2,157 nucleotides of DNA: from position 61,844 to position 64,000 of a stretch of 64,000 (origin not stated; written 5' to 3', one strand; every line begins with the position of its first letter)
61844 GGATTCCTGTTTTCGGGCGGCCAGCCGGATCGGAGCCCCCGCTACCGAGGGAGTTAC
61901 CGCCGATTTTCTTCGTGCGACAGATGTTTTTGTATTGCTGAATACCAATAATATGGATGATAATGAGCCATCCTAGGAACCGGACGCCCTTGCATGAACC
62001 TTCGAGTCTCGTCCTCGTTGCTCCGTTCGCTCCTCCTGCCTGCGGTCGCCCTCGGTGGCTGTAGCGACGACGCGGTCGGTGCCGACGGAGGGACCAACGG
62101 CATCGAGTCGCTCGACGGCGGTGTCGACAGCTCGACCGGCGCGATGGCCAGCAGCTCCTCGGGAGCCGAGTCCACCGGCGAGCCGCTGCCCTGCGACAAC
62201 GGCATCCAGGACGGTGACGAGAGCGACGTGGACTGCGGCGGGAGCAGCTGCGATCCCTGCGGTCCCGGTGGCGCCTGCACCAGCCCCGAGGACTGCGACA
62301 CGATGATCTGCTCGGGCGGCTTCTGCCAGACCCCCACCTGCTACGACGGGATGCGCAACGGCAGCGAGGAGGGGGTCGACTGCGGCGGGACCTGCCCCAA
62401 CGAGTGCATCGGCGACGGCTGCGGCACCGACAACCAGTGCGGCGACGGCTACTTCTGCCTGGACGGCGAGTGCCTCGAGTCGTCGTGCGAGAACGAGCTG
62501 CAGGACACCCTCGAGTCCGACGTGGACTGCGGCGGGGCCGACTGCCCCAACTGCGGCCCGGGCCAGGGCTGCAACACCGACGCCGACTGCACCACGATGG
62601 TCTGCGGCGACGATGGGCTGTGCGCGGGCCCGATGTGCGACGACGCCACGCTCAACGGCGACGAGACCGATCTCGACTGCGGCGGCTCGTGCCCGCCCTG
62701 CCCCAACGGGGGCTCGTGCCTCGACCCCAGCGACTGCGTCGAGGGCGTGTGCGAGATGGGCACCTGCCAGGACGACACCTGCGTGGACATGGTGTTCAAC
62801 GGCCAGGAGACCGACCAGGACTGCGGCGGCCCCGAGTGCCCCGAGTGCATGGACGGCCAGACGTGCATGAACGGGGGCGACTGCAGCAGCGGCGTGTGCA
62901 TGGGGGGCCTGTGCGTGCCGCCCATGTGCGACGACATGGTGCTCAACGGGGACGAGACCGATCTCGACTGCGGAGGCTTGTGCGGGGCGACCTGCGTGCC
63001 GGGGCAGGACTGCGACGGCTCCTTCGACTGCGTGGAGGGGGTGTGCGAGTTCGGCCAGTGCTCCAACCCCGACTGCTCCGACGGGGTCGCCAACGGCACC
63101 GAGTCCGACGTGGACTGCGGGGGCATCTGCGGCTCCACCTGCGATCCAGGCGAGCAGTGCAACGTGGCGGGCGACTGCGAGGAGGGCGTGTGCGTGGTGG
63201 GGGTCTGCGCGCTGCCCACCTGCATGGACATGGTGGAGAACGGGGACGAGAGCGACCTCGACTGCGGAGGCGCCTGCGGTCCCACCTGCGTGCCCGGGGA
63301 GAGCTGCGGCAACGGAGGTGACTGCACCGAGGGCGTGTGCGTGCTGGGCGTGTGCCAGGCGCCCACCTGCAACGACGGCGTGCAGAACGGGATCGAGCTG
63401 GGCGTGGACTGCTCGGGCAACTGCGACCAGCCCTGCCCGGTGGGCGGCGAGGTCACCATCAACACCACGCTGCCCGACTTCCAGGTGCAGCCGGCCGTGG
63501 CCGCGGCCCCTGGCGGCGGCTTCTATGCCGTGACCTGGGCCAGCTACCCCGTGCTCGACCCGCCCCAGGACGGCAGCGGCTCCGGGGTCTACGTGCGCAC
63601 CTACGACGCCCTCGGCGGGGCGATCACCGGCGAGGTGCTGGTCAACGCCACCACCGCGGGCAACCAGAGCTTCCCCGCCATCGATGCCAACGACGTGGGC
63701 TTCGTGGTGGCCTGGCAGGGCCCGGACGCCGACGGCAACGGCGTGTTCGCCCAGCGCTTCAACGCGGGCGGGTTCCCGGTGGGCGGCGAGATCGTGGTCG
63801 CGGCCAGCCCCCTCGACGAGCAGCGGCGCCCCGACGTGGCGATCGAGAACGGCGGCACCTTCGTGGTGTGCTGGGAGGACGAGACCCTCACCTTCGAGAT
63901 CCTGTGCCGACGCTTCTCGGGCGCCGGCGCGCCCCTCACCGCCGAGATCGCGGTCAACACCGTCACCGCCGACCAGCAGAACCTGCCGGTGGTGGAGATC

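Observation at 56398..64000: Cluster of four secreted Cys-rich-repeat / vWA lipoproteins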

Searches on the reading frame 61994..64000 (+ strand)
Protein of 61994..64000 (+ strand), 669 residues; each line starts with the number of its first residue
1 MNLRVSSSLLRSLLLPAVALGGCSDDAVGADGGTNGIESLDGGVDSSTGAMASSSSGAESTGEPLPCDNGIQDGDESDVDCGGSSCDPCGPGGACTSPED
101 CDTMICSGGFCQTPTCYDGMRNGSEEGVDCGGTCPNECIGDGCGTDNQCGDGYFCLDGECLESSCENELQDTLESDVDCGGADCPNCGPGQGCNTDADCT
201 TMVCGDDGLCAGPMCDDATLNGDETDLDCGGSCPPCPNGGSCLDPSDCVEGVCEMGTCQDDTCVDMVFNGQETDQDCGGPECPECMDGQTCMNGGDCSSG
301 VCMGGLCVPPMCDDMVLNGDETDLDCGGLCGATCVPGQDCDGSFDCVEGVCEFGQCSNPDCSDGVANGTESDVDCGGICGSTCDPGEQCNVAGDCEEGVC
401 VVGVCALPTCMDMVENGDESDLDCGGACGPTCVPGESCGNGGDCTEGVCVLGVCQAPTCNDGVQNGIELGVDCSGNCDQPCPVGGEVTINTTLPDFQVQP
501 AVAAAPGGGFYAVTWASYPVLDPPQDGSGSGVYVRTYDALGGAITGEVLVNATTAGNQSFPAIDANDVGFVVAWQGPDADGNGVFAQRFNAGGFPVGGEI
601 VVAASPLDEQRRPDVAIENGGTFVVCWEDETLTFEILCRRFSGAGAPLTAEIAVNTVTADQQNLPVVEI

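Call 6: search_protein_families(library=pfam, proteins=[window:61994-64000:+], max_evalue=1)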
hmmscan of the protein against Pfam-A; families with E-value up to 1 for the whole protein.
window:61994-64000:+ (669 aa): 0 families

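Call 7: search_protein_families(library=ncbifam, proteins=[window:61994-64000:+], max_evalue=1)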
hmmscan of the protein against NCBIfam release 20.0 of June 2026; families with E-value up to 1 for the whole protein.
window:61994-64000:+ (669 aa): 0 families

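Call 11: find_homologous_proteins(query=window:61994-64000:+, max_evalue=0.001)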
Query window:61994-64000:+ (669 aa): 4622 proteins with E <= 0.001 among 8000 candidates; the best 120 are listed.
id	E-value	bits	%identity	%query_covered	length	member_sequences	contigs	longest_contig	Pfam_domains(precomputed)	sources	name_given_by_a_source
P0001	0.0e+0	1311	82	100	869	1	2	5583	-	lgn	-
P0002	0.0e+0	1053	68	100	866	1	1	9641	-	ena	-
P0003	0.0e+0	1039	68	100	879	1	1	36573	-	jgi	jgi:hypothetical protein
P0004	0.0e+0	1020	67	100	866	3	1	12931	-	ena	-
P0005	0.0e+0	1013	67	95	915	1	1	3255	-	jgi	jgi:hypothetical protein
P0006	1.2e-293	994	65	97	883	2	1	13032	-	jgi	jgi:hypothetical protein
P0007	5.9e-292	989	66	96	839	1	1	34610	-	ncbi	-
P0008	5.7e-290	982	67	91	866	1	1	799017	-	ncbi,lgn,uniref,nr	ncbi:hypothetical protein [Paraliomyxa miuraensis]|uniref:hypothetical protein n=1 Tax=Paraliomyxa m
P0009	2.1e-289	980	63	100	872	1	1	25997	-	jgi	jgi:hypothetical protein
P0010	3.4e-283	960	64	93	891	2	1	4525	-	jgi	jgi:hypothetical protein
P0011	1.0e-276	938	62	96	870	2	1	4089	-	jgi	jgi:hypothetical protein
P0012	1.3e-274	931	63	97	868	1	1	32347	-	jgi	jgi:hypothetical protein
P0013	6.1e-274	929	63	95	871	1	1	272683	-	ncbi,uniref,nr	ncbi:hypothetical protein [Paraliomyxa miuraensis]|uniref:hypothetical protein n=1 Tax=Paraliomyxa m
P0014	4.2e-270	916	60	100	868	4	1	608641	-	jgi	-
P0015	1.4e-263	895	57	83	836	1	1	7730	-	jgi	-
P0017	8.5e-261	886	60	100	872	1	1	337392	-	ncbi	ncbi:MAG: hypothetical protein AAF799_08620 [Myxococcota bacterium]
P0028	5.8e-205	701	50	99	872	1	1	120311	-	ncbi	-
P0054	3.2e-153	530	41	68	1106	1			-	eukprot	eukprot:jgi/Chrzof1/6594/Cz19g02010.t1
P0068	2.9e-132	461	37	87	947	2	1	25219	PF00147.24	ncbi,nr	ncbi:MAG TPA: fibrinogen-like YCDxxxxGGGW domain-containing protein [Polyangia bacterium]|nr:fibrino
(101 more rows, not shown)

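Call 12: find_encoding_contigs(protein=P0008, flank=10000, max_places=2)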
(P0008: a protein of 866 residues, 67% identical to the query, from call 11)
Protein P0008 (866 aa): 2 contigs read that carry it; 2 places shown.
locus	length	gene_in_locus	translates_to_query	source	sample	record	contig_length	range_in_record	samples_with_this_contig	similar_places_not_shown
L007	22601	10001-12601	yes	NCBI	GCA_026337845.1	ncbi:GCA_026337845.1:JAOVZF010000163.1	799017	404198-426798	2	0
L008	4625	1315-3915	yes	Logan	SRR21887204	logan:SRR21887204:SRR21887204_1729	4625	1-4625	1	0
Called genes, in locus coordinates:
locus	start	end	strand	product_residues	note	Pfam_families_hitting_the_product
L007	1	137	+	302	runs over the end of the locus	-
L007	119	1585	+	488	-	PF06537:DHOR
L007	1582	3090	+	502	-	PF06537:DHOR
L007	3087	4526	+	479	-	-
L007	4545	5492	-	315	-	PF08614:ATG16 (weak), PF12795:MscS_porin (weak), PF00691:OmpA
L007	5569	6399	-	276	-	PF00753:Lactamase_B, PF12706:Lactamase_B_2 (weak), PF17778:WHD_BLACT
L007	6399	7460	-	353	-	-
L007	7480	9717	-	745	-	PF11617:Cu-binding_MopE (faint)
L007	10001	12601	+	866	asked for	-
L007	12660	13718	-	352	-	-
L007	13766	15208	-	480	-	PF00067:p450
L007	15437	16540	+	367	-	PF01222:ERG4_ERG24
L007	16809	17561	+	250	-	PF04376:ATE_N, PF13480:Acetyltransf_6 (weak), PF04377:ATE_C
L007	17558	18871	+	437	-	PF02274:ADI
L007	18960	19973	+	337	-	PF00696:AA_kinase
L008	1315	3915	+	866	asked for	-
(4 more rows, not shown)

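Call 13: find_encoding_contigs(protein=P0017, flank=10000, max_places=2)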
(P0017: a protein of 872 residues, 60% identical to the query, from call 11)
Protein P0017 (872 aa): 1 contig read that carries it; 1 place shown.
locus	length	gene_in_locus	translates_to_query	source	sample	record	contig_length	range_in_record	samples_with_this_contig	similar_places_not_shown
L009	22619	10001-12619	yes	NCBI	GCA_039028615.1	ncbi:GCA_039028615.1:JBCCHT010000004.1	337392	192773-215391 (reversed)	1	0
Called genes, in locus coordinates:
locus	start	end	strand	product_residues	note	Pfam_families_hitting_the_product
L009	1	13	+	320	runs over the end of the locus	PF00561:Abhydrolase_1, PF12697:Abhydrolase_6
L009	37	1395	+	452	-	PF00578:AhpC-TSA, PF08534:Redoxin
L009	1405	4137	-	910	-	PF03544:TonB_C, PF13620:CarboxypepD_reg (faint), PF25183:OMP_b-brl_4 (faint)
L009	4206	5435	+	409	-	PF01773:Nucleos_tra2_N, PF07670:Gate, PF07662:Nucleos_tra2_C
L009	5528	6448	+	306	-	-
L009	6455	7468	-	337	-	PF01694:Rhomboid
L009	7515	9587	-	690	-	PF11617:Cu-binding_MopE (faint)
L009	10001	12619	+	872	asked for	-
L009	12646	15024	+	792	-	-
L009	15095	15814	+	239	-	PF00300:His_Phos_1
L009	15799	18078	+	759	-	PF02771:Acyl-CoA_dh_N, PF02770:Acyl-CoA_dh_M, PF00441:Acyl-CoA_dh_1, PF08028:Acyl-CoA_dh_2, PF01636:APH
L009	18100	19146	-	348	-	-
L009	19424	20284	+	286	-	-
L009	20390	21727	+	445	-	PF13385:Laminin_G_3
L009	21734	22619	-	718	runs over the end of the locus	-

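Call 14: find_encoding_contigs(protein=P0003, flank=10000, max_places=2)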
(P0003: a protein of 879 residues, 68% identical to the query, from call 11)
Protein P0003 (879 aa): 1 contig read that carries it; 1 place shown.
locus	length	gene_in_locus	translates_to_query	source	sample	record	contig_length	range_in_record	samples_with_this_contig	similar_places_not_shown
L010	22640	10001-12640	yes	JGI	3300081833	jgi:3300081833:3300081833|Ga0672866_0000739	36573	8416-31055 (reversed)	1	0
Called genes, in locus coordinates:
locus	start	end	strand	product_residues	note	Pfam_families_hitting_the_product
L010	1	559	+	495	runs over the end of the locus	PF06537:DHOR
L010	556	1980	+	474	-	-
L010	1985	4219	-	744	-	PF11617:Cu-binding_MopE (faint)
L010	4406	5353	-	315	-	PF00691:OmpA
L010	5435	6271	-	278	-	PF00753:Lactamase_B, PF19583:ODP (weak), PF12706:Lactamase_B_2 (faint), PF17778:WHD_BLACT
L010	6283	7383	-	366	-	-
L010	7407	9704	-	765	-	PF11617:Cu-binding_MopE (faint)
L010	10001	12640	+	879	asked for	-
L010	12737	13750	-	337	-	-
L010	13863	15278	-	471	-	PF00067:p450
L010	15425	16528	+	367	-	PF01222:ERG4_ERG24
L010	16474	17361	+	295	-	PF04376:ATE_N, PF04377:ATE_C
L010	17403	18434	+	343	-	PF00696:AA_kinase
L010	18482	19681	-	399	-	PF16697:Yop-YscD_cpl, PF00498:FHA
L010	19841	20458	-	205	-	PF00072:Response_reg, PF00196:GerE, PF13384:HTH_23 (faint)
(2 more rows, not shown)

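Call 19: search_protein_families(library=pfam, proteins=[P0054], max_evalue=10)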
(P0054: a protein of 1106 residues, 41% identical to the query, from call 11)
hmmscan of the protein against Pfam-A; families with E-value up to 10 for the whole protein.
P0054 (1106 aa): 1 family
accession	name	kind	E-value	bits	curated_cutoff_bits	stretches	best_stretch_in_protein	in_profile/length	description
PF02505.19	MCR_D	-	0.002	18.3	25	1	169-210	88-129/142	Methyl-coenzyme M reductase operon protein D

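Call 20: search_solved_structures(query=window:61994-64000:+, max_evalue=1, show_alignments=2)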
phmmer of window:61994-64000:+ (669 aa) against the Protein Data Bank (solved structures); distinct sequences matched with E-value up to 1: 0.

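Call 47: list_cluster_members(proteins=[P0054, P0234, P0235, P0068, P0264])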
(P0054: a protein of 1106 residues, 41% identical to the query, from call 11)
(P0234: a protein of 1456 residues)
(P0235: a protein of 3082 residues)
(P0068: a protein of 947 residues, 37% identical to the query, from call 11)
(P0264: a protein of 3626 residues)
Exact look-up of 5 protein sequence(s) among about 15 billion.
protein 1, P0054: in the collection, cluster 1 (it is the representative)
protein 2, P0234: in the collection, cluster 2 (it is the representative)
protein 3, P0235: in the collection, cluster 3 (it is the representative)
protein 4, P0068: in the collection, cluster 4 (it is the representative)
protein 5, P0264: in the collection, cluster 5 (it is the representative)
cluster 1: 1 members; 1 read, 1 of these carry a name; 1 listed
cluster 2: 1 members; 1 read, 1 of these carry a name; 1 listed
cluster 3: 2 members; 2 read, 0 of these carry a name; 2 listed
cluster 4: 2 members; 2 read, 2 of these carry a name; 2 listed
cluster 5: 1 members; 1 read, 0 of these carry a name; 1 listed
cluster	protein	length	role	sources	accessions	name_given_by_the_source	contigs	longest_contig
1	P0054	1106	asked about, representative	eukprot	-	jgi/Chrzof1/6594/Cz19g02010.t1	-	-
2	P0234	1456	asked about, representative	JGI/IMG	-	hypothetical protein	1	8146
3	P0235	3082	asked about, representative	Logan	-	-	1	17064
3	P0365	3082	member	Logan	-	-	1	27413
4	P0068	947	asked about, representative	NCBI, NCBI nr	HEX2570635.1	MAG TPA: fibrinogen-like YCDxxxxGGGW domain-containing protein [Polyangia bacterium] | fibrinogen-like YCDxxxxGGGW domain-containing protein [Polyangia bacterium]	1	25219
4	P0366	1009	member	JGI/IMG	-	hypothetical protein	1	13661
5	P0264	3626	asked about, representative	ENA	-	-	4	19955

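Call 67: search_solved_structures(query=A4, max_evalue=10, show_alignments=0)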
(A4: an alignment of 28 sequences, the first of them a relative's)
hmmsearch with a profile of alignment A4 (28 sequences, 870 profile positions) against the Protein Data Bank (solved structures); distinct sequences matched with E-value up to 10: 1.
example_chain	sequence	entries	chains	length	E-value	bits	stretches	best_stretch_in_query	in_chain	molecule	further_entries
2mlx_B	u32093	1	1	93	2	9.4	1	700-742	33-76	Alkaline phosphatase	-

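Call 68: search_protein_families(library=ncbifam, proteins=[P0001, P0008], max_evalue=10)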
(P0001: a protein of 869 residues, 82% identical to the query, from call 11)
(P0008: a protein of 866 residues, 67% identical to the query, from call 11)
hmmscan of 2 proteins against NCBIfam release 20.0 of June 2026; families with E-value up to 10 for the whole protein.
P0001 (869 aa): 1 family
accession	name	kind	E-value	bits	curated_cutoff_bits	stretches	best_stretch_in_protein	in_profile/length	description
NF053835.1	PDIAV_lipo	equivalog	0.22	10.9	90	1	711-802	30-115/458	PDIAV motif-containing lipoprotein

P0008 (866 aa): 1 family
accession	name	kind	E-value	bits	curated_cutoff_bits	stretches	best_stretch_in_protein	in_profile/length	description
NF053835.1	PDIAV_lipo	equivalog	0.0038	16.7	90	1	593-675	74-157/458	PDIAV motif-containing lipoprotein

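Call 70: find_encoding_contigs(protein=P0013, flank=10000, max_places=1)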
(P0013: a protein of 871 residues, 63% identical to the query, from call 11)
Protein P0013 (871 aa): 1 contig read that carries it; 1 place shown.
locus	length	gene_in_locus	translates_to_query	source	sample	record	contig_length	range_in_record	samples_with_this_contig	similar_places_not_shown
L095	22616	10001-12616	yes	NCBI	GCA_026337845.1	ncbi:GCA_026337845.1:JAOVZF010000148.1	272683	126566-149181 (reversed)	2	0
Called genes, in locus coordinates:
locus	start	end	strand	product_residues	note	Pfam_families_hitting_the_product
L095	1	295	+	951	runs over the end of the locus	PF00069:Pkinase, PF07714:PK_Tyr_Ser-Thr, PF13424:TPR_12 (weak), PF24885:TPR_NPHP3 (weak), PF13374:TPR_10, PF13424:TPR_12, PF13374:TPR_10 (weak), PF13424:TPR_12, +2 more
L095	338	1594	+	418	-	PF14099:Polysacc_lyase (weak), PF21294:Polysacc_lyase_14 (faint)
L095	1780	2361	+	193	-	-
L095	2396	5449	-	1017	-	PF00069:Pkinase, PF07714:PK_Tyr_Ser-Thr, PF13424:TPR_12, PF24885:TPR_NPHP3, PF13374:TPR_10, PF13424:TPR_12, PF24885:TPR_NPHP3, PF13374:TPR_10, +17 more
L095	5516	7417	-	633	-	PF13600:DUF4140, PF13598:DUF4139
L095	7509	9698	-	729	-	PF11617:Cu-binding_MopE (faint)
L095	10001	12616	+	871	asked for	-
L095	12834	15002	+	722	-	-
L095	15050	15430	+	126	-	PF00462:Glutaredoxin (weak)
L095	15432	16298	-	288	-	-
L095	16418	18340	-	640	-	PF05359:DUF748 (faint)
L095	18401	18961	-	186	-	PF00160:Pro_isomerase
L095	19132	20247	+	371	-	PF00266:Aminotran_5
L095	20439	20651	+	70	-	PF09720:Unstab_antitox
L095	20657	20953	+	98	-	PF05016:ParE_toxin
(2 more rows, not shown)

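Call 71: find_encoding_contigs(protein=P0028, flank=10000, max_places=1)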
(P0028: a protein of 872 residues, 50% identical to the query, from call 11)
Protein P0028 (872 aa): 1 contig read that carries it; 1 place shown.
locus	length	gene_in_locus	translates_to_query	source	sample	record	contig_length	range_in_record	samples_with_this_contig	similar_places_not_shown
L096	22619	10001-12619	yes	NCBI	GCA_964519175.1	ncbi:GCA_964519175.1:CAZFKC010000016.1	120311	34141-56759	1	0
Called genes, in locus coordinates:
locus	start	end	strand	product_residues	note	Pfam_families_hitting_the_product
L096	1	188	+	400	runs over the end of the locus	PF10728:DUF2520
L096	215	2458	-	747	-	PF01695:IstB_IS21 (faint), PF13173:AAA_14 (faint), PF13191:AAA_16, PF00158:Sigma54_activat (weak), PF07724:AAA_2, PF07728:AAA_5, PF00004:AAA (weak), PF10431:ClpB_D2-small, +3 more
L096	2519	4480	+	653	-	-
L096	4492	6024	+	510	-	PF07586:HXXSHH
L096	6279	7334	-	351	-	-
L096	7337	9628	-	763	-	PF11617:Cu-binding_MopE (faint)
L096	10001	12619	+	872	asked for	-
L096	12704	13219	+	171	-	-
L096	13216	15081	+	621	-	PF13360:PQQ_2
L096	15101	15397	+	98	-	-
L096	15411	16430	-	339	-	-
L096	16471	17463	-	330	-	PF00291:PALP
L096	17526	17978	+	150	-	-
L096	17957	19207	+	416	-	PF08245:Mur_ligase_M, PF02875:Mur_ligase_C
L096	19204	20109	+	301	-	PF00877:NLPC_P60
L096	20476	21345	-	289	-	-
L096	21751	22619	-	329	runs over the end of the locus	PF00586:AIRS, PF02769:AIRS_C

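Call 83: search_protein_families(library=pfam, alignment_id=A4, max_evalue=1)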
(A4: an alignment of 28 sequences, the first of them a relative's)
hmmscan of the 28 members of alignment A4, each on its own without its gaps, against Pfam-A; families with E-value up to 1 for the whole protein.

A. member 1, P0001 (869 aa): 1 family
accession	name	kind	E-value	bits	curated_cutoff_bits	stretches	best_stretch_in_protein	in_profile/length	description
PF04234.18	CopC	-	0.061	14.8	23.3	0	717-747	53-83/92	CopC domain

B. families by the number of members that match (of 28 scanned): 9 families
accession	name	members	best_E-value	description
PF21230.3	Nakanori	3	0.011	Nakanori-like protein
PF04234.18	CopC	3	0.061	CopC domain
PF04616.20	Glyco_hydro_43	1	0.011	Glycosyl hydrolases family 43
PF18000.7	Top6b_C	1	0.036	Type 2 DNA topoisomerase 6 subunit B C-terminal domain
PF18666.6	CBM64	1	0.11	Carbohydrate-binding module 64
PF12573.13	OxoDH_E1alpha_N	1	0.24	2-oxoisovalerate dehydrogenase E1 alpha subunit N terminal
PF16081.10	Phage_holin_7_1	1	0.24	Mycobacterial 2 TMS Phage Holin (M2 Hol) Family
PF18981.6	InlK_D3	1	0.61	Internalin K domain (D3/D4)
PF13242.12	Hydrolase_like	1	0.79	HAD-hyrolase-like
